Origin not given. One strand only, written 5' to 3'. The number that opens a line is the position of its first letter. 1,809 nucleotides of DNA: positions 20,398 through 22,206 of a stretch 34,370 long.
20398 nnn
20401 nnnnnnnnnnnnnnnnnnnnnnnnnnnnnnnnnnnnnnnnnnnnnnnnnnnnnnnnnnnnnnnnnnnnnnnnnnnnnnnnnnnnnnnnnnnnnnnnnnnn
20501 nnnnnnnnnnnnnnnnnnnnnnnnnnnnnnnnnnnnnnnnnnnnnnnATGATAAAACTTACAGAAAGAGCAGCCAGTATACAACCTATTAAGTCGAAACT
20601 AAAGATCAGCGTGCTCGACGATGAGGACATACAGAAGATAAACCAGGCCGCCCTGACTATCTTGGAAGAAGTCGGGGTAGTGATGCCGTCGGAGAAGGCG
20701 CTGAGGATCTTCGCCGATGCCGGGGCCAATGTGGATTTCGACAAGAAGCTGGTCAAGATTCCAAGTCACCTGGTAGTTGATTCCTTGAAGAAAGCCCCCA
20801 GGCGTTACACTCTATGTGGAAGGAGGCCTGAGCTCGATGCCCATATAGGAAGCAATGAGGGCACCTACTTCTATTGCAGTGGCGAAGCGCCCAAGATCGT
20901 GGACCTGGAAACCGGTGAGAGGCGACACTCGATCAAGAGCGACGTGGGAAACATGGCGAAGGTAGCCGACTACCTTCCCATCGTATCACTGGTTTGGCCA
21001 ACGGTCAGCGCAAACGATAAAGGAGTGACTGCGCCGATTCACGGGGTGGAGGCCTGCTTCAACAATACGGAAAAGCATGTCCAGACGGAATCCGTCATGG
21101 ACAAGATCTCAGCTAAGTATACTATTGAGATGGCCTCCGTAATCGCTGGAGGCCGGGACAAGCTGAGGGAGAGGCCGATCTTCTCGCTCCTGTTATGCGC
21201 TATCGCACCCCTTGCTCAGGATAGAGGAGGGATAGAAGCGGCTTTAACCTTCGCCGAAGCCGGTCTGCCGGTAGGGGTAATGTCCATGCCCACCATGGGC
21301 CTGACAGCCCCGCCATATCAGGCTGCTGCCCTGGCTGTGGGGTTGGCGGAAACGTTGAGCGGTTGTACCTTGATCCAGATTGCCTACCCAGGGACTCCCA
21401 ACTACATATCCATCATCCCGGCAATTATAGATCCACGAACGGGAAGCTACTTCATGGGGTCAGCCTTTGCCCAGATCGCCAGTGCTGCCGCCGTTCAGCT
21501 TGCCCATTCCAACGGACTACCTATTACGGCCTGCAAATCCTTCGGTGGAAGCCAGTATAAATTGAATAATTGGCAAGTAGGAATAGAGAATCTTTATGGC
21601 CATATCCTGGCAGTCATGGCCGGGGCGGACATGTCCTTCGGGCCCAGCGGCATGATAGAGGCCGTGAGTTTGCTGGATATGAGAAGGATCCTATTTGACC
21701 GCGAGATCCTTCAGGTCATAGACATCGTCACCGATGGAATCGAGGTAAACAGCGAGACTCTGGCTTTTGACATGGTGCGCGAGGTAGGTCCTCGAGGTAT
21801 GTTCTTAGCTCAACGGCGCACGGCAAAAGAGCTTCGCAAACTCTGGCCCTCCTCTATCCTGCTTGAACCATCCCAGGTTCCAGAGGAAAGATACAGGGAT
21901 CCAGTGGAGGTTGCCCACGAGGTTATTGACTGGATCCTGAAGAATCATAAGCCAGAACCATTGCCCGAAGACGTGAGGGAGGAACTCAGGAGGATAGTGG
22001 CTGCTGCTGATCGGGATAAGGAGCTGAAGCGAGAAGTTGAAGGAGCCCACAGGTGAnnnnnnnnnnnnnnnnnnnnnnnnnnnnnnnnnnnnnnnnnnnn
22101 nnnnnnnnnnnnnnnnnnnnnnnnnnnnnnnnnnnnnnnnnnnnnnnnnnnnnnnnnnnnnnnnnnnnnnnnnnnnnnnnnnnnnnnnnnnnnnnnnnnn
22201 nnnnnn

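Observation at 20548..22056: Non-pyrrolysine MttB-family methyltransferase without a local corrinoid partner, MT2 or reductive activase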

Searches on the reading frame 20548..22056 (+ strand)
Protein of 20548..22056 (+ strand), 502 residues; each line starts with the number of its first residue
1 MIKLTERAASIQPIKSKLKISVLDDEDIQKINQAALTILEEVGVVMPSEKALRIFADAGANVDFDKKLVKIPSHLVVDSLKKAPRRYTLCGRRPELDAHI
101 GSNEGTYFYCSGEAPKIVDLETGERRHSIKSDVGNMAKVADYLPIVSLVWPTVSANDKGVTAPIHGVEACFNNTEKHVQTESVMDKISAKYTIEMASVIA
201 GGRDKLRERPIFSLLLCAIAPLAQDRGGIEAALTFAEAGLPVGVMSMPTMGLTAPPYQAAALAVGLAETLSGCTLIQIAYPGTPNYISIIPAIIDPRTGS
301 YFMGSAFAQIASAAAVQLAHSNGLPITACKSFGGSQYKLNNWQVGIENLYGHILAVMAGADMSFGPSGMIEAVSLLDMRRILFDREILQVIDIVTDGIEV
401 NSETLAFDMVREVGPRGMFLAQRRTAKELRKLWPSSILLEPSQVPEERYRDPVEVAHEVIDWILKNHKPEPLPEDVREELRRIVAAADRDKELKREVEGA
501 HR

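Call 3: search_protein_families(library=pfam, proteins=[window:20548-22056:+])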
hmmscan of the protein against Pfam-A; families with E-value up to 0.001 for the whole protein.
window:20548-22056:+ (502 aa): 1 family
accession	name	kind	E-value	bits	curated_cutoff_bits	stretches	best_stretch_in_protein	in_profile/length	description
PF06253.16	MTTB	-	3.3e-72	243.6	25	1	14-485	24-493/500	Trimethylamine methyltransferase (MTTB)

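Call 4: search_protein_families(library=ncbifam, proteins=[window:20548-22056:+])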
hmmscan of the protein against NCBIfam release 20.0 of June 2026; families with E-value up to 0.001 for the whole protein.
window:20548-22056:+ (502 aa): 1 family
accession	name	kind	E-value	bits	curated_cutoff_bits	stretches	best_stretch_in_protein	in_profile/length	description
TIGR02369.2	trimeth_pyl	equivalog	1.5e-109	366.7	525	1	19-488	2-469/469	[trimethylamine--corrinoid protein] Co-methyltransferase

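Call 7: search_solved_structures(query=window:20548-22056:+, show_alignments=3, max_evalue=0.001)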
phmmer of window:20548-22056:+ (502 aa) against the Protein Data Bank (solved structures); distinct sequences matched with E-value up to 0.001: 5.
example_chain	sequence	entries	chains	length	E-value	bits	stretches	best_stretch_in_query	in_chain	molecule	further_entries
7xcl_A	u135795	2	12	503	1.9e-53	185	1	19-489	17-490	Trimethylamine methyltransferase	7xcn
7xcm_A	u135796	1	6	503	2.3e-53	184.7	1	19-489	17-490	Trimethylamine methyltransferase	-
9yce_A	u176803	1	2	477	1.6e-49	172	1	19-492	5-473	Glycine betaine methyltransferase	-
2qne_A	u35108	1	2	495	1.7e-49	172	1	19-492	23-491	Putative methyltransferase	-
4yyc_A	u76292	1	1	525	9e-30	106.9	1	19-433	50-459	Putative trimethylamine methyltransferase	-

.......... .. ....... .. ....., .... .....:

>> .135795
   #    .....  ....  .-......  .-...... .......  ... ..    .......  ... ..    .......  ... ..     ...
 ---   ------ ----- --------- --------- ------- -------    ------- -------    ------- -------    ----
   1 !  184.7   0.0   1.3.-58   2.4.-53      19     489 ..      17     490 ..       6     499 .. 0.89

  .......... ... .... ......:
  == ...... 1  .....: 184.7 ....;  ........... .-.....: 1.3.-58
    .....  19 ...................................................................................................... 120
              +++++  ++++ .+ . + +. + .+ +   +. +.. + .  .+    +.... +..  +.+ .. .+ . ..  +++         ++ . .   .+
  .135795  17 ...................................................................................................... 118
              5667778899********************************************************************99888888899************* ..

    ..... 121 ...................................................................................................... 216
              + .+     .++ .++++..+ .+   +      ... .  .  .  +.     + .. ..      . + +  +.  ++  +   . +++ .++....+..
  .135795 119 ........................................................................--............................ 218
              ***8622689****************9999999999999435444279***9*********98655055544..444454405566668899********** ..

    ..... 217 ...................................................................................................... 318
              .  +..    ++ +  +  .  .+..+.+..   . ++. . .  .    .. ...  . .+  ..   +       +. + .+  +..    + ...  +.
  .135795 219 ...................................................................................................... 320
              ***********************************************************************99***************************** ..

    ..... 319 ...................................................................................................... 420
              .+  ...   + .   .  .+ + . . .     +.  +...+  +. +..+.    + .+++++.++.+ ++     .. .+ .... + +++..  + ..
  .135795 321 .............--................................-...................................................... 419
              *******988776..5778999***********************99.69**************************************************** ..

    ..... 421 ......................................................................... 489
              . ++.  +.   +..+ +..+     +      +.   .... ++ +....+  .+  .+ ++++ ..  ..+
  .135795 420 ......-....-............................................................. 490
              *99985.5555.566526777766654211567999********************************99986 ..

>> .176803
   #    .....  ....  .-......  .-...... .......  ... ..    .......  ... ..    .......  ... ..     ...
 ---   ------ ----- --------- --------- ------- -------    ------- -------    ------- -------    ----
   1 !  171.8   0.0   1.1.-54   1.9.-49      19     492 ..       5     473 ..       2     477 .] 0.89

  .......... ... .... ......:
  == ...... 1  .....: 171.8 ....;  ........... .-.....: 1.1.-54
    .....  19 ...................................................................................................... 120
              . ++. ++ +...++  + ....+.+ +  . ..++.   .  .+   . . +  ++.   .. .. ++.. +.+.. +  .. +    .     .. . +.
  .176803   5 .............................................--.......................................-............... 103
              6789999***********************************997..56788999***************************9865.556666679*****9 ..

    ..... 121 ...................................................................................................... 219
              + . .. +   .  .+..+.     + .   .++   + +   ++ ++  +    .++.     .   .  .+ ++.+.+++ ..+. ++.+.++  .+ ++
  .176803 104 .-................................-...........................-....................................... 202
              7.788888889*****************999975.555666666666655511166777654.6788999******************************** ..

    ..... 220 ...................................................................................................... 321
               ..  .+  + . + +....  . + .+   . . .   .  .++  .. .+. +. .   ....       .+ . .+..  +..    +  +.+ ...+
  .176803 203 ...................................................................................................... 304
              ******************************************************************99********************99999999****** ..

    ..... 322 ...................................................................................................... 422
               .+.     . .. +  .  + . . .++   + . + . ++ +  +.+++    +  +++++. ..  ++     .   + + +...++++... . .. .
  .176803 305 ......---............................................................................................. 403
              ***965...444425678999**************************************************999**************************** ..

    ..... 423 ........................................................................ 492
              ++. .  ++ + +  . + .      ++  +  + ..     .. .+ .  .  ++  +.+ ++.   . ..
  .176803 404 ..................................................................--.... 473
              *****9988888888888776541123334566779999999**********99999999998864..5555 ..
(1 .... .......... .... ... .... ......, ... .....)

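Call 8: find_homologous_proteins(query=window:20548-22056:+)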
Query window:20548-22056:+ (502 aa): 826 proteins with E <= 0.001 among 8000 candidates; the best 120 are listed.
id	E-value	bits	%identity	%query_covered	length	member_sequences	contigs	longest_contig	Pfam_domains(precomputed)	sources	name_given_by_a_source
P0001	0.0e+0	1084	97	100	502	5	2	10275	PF06253.17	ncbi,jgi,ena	-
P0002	3.6e-295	997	88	100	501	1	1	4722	PF06253.17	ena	-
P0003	2.6e-291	984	86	100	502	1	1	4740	PF06253.17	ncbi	-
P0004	3.1e-291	984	86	100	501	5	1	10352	PF06253.17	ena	-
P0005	4.5e-290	980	86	100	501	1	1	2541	PF06253.17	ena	-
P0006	3.7e-288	974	85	100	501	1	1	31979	PF06253.17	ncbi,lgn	-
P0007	1.0e-287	972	85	100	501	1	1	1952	PF06253.17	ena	-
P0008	6.4e-287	970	84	100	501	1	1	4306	PF06253.17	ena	-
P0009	1.1e-284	962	84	100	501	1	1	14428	PF06253.17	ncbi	-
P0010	1.3e-284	962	84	100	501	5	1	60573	PF06253.17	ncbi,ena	-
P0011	5.8e-283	957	84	100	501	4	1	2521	PF06253.17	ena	-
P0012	6.0e-283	957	83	100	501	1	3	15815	PF06253.17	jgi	jgi:trimethylamine--corrinoid protein Co-methyltransferase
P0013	5.8e-281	950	83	99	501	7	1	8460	PF06253.17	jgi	jgi:trimethylamine--corrinoid protein Co-methyltransferase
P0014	9.4e-279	943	82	99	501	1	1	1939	PF06253.17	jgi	jgi:trimethylamine--corrinoid protein Co-methyltransferase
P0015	1.1e-278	943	83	100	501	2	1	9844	PF06253.17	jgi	jgi:trimethylamine--corrinoid protein Co-methyltransferase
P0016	1.6e-276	935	83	99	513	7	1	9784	PF06253.17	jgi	-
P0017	3.8e-276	934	81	100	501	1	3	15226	PF06253.17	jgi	-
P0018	5.5e-276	934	82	99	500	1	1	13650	PF06253.17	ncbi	-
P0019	2.1e-275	932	81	99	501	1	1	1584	PF06253.17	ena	-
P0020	3.5e-275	931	81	100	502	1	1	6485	PF06253.17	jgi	jgi:trimethylamine--corrinoid protein Co-methyltransferase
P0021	3.5e-274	928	81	99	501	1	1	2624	PF06253.17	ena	-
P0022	1.0e-273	926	82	99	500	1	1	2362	PF06253.17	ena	-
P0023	2.9e-273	925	81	100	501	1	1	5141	PF06253.17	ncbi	-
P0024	5.9e-273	924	82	98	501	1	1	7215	PF06253.17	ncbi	-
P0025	1.3e-272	923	80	100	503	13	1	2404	PF06253.17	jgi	jgi:trimethylamine--corrinoid protein Co-methyltransferase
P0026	1.6e-272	922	80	100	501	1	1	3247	PF06253.17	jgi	-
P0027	3.5e-272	921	81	98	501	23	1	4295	PF06253.17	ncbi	-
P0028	5.7e-272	920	81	99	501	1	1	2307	PF06253.17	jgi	jgi:trimethylamine--corrinoid protein Co-methyltransferase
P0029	1.2e-271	919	81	99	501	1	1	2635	PF06253.17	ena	-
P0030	4.0e-271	918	81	99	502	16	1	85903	PF06253.17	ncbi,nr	ncbi:MAG: hypothetical protein CEE40_03625 [Chloroflexi bacterium B3_Chlor]|nr:MAG: hypothetical pro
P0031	2.0e-270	915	81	100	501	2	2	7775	PF06253.17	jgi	-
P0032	2.2e-270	915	79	99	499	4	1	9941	PF06253.17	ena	-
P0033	6.0e-270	914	82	97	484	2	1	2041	PF06253.17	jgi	jgi:trimethylamine--corrinoid protein Co-methyltransferase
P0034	4.0e-269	911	81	99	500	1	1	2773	PF06253.17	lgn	-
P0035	4.5e-269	911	80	99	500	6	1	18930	PF06253.17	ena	-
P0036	7.0e-269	910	81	99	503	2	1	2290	PF06253.17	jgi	jgi:trimethylamine--corrinoid protein Co-methyltransferase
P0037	9.1e-269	910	79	100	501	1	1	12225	PF06253.17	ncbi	-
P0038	1.6e-268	909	80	99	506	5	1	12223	PF06253.17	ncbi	-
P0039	2.2e-268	909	80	99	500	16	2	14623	PF06253.17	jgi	jgi:trimethylamine--corrinoid protein Co-methyltransferase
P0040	5.3e-268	907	81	99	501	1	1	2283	PF06253.17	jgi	-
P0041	5.4e-268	907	79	100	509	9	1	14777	PF06253.17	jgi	jgi:trimethylamine--corrinoid protein Co-methyltransferase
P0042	5.9e-268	907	81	99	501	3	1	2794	PF06253.17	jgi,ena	-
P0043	1.4e-267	906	79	100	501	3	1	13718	PF06253.17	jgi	jgi:trimethylamine--corrinoid protein Co-methyltransferase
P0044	1.7e-267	906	80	99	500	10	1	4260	PF06253.17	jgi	jgi:trimethylamine--corrinoid protein Co-methyltransferase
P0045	2.2e-267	905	79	100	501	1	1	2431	PF06253.17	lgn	-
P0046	2.6e-267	905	78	100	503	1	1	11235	PF06253.17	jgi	jgi:trimethylamine--corrinoid protein Co-methyltransferase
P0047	4.6e-267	904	80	99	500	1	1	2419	PF06253.17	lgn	-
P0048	6.0e-267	904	80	99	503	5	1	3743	PF06253.17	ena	-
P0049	1.4e-266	903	79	99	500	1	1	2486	PF06253.17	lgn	-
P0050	2.4e-266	902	78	100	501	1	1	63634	PF06253.17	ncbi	-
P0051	2.9e-266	902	81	100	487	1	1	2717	PF06253.17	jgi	jgi:trimethylamine--corrinoid protein Co-methyltransferase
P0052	3.2e-266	902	78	100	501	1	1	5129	PF06253.17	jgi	jgi:trimethylamine--corrinoid protein Co-methyltransferase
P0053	7.1e-266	900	81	99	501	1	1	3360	PF06253.17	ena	-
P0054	8.3e-266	900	78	100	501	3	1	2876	PF06253.17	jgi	jgi:trimethylamine--corrinoid protein Co-methyltransferase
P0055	9.9e-266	900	79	100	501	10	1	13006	PF06253.17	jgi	jgi:trimethylamine--corrinoid protein Co-methyltransferase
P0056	1.5e-265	899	79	98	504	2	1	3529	PF06253.17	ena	-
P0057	1.8e-265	899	80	99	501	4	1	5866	PF06253.17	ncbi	-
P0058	2.2e-265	899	79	99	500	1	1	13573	PF06253.17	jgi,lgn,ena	-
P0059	4.8e-265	898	78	99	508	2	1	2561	PF06253.17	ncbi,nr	ncbi:MAG: hypothetical protein GTO63_19060 [Anaerolineae bacterium]|nr:hypothetical protein [Anaerol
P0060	6.3e-265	897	79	99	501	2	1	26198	PF06253.17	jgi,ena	-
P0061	1.1e-264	896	78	99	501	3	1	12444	PF06253.17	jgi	jgi:trimethylamine--corrinoid protein Co-methyltransferase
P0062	1.6e-264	896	78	100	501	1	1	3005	PF06253.17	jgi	jgi:trimethylamine--corrinoid protein Co-methyltransferase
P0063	4.5e-264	894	79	99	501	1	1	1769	PF06253.17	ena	-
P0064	4.6e-264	894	78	99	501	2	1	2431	PF06253.17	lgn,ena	-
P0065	6.1e-264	894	79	99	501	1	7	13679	PF06253.17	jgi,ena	-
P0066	9.0e-264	893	77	100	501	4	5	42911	PF06253.17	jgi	jgi:trimethylamine--corrinoid protein Co-methyltransferase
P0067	1.2e-263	893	79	99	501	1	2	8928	PF06253.17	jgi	jgi:trimethylamine--corrinoid protein Co-methyltransferase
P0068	2.4e-263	892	78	100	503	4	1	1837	PF06253.17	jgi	jgi:trimethylamine--corrinoid protein Co-methyltransferase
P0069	4.0e-263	891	79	99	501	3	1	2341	PF06253.17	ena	-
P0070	5.7e-263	891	79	99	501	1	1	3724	PF06253.17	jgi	-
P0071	8.3e-263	890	79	99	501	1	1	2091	PF06253.17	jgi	-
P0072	1.1e-262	890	79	99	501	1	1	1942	PF06253.17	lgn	-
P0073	2.6e-262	889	78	99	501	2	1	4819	PF06253.17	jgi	-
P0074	4.4e-262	888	77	100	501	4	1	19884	PF06253.17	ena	-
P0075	1.3e-261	886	79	99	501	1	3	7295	PF06253.17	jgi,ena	-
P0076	4.6e-261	885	78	99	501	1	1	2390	PF06253.17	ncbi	-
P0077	7.2e-261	884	78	99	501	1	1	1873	PF06253.17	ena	-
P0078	7.2e-261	884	79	99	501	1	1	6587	PF06253.17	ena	-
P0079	1.9e-260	883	79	99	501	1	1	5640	PF06253.17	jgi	-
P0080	3.1e-260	882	78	99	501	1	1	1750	PF06253.17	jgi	-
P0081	4.4e-260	881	77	99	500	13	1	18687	PF06253.17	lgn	-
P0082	6.6e-260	881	78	99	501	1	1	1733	PF06253.17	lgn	-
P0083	9.2e-260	880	78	99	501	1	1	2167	PF06253.17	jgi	-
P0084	2.4e-259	879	77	100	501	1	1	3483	PF06253.17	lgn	-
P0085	3.2e-259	878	78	99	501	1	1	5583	PF06253.17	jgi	-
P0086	4.5e-259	878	78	99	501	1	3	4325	PF06253.17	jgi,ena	-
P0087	4.7e-259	878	78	99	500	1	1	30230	PF06253.17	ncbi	-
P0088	6.1e-259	878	78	99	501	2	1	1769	PF06253.17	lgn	-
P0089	6.6e-259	877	77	99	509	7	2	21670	PF06253.17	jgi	jgi:trimethylamine--corrinoid protein Co-methyltransferase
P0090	1.0e-258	877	78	99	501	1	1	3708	PF06253.17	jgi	-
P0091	1.9e-258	876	77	100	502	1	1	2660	PF06253.17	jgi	jgi:trimethylamine--corrinoid protein Co-methyltransferase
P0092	6.7e-258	874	76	99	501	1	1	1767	PF06253.17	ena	-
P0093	8.0e-258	874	76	100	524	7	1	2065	PF06253.17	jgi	jgi:trimethylamine--corrinoid protein Co-methyltransferase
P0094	1.7e-257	873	77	99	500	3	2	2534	PF06253.17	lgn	-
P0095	1.7e-257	873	77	99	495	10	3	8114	PF06253.17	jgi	jgi:trimethylamine--corrinoid protein Co-methyltransferase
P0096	3.9e-257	872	77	98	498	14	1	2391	PF06253.17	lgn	-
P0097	2.0e-256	869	76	98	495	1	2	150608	PF06253.17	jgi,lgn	jgi:trimethylamine--corrinoid protein Co-methyltransferase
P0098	4.5e-256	868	75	99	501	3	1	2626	PF06253.17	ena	-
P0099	1.1e-255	867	77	99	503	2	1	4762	PF06253.17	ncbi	-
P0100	1.2e-255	867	75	99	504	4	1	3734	PF06253.17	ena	-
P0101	1.2e-255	867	76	99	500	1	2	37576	PF06253.17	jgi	jgi:trimethylamine--corrinoid protein Co-methyltransferase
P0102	2.6e-255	866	76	99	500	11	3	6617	PF06253.17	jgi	-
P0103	4.0e-255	865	78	99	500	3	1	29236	PF06253.17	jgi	jgi:trimethylamine--corrinoid protein Co-methyltransferase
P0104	4.1e-255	865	76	100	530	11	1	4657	PF06253.17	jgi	jgi:trimethylamine--corrinoid protein Co-methyltransferase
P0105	4.5e-255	865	77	98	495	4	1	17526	PF06253.17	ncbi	ncbi:MAG: trimethylamine methyltransferase family protein [Anaerolineales bacterium]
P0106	4.5e-255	865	76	99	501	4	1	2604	PF06253.17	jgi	jgi:trimethylamine--corrinoid protein Co-methyltransferase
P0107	6.2e-255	864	76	99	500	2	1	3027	PF06253.17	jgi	-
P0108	1.8e-254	863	78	99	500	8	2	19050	PF06253.17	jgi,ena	-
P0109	3.2e-254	862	78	99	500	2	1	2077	PF06253.17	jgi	-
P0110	8.1e-254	861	76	99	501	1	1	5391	PF06253.17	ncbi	ncbi:trimethylamine methyltransferase family protein [Chloroflexota bacterium]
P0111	9.1e-254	860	75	100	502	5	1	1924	PF06253.17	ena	-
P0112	3.0e-253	859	74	99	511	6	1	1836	PF06253.17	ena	-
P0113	3.1e-253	859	82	90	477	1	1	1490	PF06253.17,PF00106.32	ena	-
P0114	5.7e-253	858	76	99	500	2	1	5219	PF06253.17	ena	-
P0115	6.9e-253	858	76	99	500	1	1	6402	PF06253.17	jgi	-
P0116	7.0e-253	858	74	100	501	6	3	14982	PF06253.17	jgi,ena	-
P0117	8.4e-253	857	77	99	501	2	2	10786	PF06253.17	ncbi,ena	-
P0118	8.5e-253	857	75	100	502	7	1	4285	PF06253.17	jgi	jgi:trimethylamine--corrinoid protein Co-methyltransferase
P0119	8.8e-253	857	75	98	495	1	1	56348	PF06253.17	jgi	jgi:trimethylamine--corrinoid protein Co-methyltransferase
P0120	9.0e-253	857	76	100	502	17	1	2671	PF06253.17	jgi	jgi:trimethylamine--corrinoid protein Co-methyltransferase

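Call 10: find_encoding_contigs(protein=P0030, flank=10000, max_places=2)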
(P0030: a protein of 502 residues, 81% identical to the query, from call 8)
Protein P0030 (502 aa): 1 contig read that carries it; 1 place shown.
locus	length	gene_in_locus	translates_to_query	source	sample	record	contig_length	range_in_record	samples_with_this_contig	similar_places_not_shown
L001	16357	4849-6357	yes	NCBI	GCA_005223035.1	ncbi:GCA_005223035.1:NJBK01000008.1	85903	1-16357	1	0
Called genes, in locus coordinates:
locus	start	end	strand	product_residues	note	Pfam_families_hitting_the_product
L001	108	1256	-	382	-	PF00248:Aldo_ket_red, PF13183:Fer4_8 (weak), PF13187:Fer4_9 (weak), PF13534:Fer4_17 (weak)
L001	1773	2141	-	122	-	-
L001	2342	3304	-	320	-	PF00884:Sulfatase (weak), PF01663:Phosphodiest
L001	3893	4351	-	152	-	PF04191:PEMT, PF04140:ICMT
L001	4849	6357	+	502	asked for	PF06253:MTTB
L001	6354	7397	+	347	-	PF01210:NAD_Gly3P_dh_N, PF02737:3HCDH_N, PF03446:NAD_binding_2 (weak), PF00725:3HCDH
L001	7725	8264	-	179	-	-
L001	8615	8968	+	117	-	-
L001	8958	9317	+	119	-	-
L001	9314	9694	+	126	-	-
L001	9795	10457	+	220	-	-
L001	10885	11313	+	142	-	-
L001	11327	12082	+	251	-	-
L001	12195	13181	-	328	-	PF00009:GTP_EFTU (faint), PF01926:MMR_HSR1, PF02421:FeoB_N (weak), PF02824:TGS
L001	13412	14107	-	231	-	PF13432:TPR_16 (weak), PF13414:TPR_11 (faint), PF13431:TPR_17 (faint), PF00515:TPR_1 (weak), PF07719:TPR_2 (weak)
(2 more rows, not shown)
